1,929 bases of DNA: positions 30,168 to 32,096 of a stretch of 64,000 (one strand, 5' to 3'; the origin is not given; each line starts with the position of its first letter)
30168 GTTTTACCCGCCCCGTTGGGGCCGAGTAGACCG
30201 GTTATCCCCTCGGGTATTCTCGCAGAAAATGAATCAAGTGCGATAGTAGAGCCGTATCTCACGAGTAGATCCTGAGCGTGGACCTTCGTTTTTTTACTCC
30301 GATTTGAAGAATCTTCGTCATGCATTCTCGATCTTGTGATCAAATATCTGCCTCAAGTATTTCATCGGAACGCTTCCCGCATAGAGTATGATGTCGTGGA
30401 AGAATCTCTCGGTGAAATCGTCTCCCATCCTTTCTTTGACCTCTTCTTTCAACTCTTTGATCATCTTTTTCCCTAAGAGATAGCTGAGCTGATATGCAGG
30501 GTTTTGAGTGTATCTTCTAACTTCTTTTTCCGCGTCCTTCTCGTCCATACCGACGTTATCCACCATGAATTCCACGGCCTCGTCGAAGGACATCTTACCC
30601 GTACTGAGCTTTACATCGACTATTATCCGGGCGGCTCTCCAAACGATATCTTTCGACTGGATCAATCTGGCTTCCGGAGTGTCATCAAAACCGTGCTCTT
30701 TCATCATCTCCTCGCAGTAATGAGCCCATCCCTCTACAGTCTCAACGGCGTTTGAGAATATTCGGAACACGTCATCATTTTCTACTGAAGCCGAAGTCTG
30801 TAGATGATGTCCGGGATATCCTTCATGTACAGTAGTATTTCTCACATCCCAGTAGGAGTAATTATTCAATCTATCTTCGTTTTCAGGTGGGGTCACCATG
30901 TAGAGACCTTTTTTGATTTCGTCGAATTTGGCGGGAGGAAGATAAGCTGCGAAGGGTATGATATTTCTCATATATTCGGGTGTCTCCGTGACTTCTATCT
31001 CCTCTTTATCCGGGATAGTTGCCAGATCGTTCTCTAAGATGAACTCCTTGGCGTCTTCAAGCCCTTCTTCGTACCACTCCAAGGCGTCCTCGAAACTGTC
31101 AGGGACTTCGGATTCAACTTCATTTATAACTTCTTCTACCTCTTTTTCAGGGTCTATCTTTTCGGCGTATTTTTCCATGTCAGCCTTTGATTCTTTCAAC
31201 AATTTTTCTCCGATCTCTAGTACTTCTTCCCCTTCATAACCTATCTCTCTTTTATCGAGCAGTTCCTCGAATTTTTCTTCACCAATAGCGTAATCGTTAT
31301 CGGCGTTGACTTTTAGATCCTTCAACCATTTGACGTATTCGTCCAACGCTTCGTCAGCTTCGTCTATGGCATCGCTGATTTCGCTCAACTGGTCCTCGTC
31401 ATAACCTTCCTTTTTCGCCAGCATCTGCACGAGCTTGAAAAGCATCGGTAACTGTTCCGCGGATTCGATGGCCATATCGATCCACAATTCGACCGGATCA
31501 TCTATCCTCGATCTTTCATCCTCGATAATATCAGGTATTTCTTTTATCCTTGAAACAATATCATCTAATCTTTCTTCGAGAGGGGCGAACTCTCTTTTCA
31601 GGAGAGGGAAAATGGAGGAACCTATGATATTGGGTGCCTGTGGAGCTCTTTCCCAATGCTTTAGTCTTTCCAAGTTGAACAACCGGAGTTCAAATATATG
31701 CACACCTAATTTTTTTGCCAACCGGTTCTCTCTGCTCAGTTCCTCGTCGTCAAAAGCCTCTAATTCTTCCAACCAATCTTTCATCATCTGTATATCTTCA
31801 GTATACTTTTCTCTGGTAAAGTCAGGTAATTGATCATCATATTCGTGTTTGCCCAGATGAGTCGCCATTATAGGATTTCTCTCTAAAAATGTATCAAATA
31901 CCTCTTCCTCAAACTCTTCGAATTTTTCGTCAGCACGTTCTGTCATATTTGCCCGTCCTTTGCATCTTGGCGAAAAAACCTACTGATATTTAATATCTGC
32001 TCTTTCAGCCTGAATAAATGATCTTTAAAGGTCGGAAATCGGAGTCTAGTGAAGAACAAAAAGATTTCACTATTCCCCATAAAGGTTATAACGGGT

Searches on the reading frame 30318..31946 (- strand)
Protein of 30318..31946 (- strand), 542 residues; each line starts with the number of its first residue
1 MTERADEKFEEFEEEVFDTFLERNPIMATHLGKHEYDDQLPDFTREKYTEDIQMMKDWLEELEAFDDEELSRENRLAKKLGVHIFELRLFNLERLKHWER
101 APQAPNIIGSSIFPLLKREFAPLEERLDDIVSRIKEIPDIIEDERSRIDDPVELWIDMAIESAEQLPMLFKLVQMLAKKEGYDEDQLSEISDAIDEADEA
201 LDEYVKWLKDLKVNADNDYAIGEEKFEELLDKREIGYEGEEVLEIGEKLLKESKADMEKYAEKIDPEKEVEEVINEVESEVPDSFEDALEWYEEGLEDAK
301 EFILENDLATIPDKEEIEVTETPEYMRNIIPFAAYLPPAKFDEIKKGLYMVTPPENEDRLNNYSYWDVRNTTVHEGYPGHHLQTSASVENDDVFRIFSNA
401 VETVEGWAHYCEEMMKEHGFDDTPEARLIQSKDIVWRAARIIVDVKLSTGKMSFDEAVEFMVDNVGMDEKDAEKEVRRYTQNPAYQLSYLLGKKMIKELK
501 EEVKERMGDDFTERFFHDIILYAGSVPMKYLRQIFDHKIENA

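Call 40: search_protein_families(library=pfam, proteins=[window:30318-31946:-], max_evalue=0.00001)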
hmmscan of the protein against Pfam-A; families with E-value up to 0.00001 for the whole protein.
window:30318-31946:- (542 aa): 1 family
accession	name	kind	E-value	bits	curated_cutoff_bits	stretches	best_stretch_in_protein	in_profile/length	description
PF05960.17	DUF885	-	1.9e-100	338.5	32.4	1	25-533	1-530/532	Bacterial protein of unknown function (DUF885)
